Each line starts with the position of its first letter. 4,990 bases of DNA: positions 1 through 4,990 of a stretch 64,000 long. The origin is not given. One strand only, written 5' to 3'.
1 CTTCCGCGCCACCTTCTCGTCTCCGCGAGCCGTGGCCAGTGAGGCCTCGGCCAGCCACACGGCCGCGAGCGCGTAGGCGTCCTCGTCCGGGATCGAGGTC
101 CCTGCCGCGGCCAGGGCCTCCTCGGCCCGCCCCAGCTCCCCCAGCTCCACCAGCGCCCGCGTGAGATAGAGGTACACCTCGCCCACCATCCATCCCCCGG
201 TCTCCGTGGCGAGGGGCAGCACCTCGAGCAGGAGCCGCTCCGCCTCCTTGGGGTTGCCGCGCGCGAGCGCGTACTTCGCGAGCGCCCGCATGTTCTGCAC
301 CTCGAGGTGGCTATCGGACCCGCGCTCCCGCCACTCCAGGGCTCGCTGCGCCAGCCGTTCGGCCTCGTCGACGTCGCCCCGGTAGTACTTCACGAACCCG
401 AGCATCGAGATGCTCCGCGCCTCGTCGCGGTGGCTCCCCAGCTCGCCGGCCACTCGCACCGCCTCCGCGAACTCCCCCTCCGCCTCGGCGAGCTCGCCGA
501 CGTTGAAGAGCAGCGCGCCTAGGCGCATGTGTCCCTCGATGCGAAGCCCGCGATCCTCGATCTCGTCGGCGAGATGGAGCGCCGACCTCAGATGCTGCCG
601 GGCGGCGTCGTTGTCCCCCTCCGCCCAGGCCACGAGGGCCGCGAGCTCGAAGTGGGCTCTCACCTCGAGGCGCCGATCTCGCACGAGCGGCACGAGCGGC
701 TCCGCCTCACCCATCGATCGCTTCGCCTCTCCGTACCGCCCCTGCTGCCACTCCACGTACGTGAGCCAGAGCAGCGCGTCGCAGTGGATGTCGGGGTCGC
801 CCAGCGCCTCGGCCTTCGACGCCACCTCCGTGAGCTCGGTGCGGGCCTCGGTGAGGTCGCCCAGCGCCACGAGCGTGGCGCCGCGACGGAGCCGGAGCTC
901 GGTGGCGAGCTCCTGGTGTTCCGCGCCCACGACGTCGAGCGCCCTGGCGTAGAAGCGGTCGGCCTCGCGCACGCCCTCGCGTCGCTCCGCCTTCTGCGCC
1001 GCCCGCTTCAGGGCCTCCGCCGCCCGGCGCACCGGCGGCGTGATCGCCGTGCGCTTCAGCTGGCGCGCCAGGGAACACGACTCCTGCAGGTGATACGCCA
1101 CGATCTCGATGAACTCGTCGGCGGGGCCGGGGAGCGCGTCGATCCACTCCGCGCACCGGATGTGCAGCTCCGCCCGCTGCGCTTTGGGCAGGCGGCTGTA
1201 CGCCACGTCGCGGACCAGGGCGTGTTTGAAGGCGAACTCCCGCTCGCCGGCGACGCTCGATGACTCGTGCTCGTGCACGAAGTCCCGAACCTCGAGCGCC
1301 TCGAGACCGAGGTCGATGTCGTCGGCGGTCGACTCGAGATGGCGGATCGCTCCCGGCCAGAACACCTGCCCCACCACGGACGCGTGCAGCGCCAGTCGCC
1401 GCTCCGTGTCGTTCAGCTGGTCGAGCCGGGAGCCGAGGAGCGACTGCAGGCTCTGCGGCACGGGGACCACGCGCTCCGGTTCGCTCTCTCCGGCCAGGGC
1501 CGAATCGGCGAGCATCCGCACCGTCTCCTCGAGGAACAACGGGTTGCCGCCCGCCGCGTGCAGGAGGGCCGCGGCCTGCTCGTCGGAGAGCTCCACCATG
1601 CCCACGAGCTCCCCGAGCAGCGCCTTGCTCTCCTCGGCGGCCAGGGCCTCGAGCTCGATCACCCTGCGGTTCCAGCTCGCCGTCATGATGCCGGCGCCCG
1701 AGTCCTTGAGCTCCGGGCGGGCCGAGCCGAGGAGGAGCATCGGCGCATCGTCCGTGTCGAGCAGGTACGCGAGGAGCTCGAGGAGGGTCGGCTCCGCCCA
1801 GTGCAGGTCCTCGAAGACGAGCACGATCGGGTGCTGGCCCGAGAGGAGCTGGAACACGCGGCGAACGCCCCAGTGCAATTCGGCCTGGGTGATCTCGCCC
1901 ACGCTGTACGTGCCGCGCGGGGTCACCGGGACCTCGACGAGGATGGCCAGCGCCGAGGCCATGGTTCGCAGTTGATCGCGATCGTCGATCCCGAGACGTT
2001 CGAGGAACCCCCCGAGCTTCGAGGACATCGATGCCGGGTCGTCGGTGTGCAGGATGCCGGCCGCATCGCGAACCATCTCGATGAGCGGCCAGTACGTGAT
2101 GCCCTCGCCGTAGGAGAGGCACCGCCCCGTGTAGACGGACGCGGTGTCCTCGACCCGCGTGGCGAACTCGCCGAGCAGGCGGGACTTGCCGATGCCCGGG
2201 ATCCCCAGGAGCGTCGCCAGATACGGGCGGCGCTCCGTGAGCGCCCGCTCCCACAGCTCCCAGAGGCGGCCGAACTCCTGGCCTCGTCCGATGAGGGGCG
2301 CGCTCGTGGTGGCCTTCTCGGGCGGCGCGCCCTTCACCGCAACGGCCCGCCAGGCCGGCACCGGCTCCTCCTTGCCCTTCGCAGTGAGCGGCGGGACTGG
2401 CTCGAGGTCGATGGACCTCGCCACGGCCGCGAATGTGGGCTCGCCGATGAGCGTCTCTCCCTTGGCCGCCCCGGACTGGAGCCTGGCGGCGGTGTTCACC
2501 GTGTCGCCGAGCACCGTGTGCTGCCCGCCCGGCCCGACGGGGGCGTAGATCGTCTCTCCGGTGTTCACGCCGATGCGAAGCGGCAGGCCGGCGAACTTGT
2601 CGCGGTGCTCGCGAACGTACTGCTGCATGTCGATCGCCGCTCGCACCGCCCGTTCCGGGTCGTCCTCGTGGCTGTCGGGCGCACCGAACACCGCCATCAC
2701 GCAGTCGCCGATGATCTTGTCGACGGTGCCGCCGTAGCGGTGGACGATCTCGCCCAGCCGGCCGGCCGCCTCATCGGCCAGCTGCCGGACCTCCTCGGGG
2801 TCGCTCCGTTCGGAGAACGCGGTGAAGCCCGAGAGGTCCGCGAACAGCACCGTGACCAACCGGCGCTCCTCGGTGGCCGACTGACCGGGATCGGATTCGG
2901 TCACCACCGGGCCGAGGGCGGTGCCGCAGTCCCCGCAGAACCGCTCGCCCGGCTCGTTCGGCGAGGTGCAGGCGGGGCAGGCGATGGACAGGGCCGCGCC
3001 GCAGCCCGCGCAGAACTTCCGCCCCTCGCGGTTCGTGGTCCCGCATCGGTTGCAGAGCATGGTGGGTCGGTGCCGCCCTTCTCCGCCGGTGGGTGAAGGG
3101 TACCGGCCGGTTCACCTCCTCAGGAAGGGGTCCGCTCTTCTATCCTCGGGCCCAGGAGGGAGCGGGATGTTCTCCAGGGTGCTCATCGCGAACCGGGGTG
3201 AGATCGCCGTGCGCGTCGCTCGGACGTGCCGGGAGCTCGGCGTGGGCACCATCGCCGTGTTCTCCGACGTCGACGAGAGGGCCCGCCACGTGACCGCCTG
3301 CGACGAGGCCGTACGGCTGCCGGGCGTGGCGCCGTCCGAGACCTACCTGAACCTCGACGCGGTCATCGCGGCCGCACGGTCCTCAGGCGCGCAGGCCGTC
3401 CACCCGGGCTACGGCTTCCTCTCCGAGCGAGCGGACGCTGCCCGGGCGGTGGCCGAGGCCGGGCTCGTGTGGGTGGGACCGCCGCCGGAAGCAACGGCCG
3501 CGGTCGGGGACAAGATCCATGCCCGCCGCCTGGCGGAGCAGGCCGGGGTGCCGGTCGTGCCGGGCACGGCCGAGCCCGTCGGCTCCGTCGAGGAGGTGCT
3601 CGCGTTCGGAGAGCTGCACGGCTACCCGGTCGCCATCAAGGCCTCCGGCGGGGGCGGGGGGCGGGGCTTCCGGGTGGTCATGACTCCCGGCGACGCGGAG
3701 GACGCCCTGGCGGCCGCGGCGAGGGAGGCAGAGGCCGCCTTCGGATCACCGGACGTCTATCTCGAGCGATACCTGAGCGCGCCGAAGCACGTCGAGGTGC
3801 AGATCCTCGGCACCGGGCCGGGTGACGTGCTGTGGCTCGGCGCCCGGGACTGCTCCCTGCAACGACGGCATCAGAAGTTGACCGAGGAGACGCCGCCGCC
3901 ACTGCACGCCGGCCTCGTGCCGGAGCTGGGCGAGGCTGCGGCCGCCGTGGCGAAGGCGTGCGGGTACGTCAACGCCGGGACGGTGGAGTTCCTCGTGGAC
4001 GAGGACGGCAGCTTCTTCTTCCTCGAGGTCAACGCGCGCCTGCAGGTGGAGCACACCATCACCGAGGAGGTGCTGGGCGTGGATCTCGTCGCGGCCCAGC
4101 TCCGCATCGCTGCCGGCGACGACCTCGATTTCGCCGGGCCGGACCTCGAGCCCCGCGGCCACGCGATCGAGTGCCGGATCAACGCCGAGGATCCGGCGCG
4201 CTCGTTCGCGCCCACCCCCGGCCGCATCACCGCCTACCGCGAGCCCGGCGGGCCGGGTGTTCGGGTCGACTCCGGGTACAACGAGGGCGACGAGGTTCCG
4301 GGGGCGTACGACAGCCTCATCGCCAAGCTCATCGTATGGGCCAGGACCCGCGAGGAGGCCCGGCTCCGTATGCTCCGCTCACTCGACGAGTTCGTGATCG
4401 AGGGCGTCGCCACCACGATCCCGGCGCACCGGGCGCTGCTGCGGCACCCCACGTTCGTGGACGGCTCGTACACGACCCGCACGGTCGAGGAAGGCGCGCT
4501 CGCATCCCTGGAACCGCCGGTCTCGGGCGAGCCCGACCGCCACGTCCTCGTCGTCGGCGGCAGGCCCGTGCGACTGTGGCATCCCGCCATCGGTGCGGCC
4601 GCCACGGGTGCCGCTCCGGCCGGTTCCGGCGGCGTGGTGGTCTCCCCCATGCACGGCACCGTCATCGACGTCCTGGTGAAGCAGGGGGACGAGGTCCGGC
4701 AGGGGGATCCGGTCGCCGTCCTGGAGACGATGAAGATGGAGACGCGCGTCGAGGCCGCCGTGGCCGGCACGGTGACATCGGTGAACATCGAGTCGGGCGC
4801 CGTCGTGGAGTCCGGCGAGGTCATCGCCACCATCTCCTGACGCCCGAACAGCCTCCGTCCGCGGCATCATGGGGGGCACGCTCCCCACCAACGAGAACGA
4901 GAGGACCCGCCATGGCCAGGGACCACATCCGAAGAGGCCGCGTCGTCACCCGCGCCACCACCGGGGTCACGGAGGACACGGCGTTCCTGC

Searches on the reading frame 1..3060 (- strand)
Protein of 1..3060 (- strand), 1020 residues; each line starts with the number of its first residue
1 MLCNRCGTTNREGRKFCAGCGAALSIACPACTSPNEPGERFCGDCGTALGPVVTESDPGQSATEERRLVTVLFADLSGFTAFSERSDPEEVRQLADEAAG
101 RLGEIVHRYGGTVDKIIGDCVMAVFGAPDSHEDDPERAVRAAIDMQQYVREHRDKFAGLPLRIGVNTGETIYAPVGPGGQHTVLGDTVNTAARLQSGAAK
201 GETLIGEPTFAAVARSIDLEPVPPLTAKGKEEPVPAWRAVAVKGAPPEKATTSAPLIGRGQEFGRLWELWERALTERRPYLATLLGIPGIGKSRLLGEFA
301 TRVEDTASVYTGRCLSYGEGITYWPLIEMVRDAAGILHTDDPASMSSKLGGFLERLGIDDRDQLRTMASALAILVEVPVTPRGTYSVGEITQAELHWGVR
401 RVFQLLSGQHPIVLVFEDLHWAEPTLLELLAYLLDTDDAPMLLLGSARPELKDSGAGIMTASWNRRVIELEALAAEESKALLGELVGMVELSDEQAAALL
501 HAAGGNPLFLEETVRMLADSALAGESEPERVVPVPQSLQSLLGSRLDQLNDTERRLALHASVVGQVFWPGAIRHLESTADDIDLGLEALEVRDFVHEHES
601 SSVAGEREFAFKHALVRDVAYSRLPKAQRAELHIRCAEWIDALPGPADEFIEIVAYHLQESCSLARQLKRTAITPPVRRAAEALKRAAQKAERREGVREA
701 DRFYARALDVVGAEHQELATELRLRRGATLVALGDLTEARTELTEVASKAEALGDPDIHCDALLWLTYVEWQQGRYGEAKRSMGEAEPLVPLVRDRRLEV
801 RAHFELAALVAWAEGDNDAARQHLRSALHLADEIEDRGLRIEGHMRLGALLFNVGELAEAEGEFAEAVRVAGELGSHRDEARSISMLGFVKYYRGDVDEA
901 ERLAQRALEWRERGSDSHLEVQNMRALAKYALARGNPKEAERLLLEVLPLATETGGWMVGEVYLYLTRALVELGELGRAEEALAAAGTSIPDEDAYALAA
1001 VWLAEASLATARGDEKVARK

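Call 58: search_protein_families(library=pfam, proteins=[window:1-3060:-], max_evalue=0.00001)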
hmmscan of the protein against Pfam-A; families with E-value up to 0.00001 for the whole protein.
window:1-3060:- (1020 aa): 8 families
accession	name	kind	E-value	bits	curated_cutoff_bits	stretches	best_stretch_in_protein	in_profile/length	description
PF00211.25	Guanylate_cyc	-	1.4e-23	83.9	21.9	1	66-232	6-175/183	Adenylate and Guanylate cyclase catalytic domain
PF13191.12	AAA_16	-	5.5e-20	73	32.6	1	255-442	1-165/167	AAA ATPase domain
PF13424.12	TPR_12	-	5.8e-18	65.3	30.1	2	887-952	9-76/77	Tetratricopeptide repeat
PF17874.7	TPR_MalT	-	5.8e-14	52.5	45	1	793-1011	31-254/336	MalT-like TPR region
PF12773.13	DZR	-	2.9e-09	37.4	27.3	1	3-46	1-45/45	Double zinc ribbon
PF13240.11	Zn_Ribbon_1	-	2.6e-08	33.9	25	0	3-24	2-23/23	zinc-ribbon domain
PF13428.12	TPR_14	-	6.5e-07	29.9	23.5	0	925-948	5-28/44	Tetratricopeptide repeat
PF14559.12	TPR_19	-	7.6e-07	29.8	25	0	894-949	4-53/68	Tetratricopeptide repeat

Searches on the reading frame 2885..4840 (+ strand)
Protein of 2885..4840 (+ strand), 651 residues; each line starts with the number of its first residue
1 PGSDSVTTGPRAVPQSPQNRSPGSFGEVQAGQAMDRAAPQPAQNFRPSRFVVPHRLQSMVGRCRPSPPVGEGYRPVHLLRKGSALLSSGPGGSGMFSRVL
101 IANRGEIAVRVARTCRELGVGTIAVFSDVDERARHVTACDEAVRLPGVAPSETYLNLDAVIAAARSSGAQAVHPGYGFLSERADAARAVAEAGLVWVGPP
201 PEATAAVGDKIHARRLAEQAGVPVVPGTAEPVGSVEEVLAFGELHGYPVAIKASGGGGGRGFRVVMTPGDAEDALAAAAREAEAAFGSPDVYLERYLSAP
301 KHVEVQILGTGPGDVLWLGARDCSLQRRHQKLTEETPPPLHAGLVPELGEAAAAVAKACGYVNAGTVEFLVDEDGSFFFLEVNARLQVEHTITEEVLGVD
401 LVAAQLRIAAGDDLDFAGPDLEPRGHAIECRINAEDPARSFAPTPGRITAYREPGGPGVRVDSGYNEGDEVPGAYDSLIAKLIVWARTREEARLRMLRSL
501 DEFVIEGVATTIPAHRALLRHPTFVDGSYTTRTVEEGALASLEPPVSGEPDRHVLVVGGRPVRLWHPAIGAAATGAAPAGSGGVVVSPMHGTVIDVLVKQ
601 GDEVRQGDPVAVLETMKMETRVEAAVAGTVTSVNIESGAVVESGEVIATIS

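Call 58: search_protein_families(library=pfam, proteins=[window:2885-4840:+], max_evalue=0.00001)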
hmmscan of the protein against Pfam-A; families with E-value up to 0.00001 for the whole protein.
window:2885-4840:+ (651 aa): 5 families
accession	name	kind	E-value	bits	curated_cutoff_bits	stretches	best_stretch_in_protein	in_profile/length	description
PF02786.22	CPSase_L_D2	-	2.6e-62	210.5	19.8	1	209-415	1-209/211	Carbamoyl-phosphate synthase L chain, ATP binding domain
PF00289.28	Biotin_carb_N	-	2.7e-42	144.1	25.5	1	95-203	1-109/110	Biotin carboxylase, N-terminal domain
PF02785.25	Biotin_carb_C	-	4.6e-40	136.5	32.4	1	429-535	1-107/108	Biotin carboxylase C-terminal domain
PF00364.28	Biotin_lipoyl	-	1e-18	67.4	22.1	1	585-650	3-73/73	Biotin-requiring enzyme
PF13533.13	Biotin_lipoyl_2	-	2.6e-10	40.3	29.8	0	622-650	3-31/32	Biotin-lipoyl like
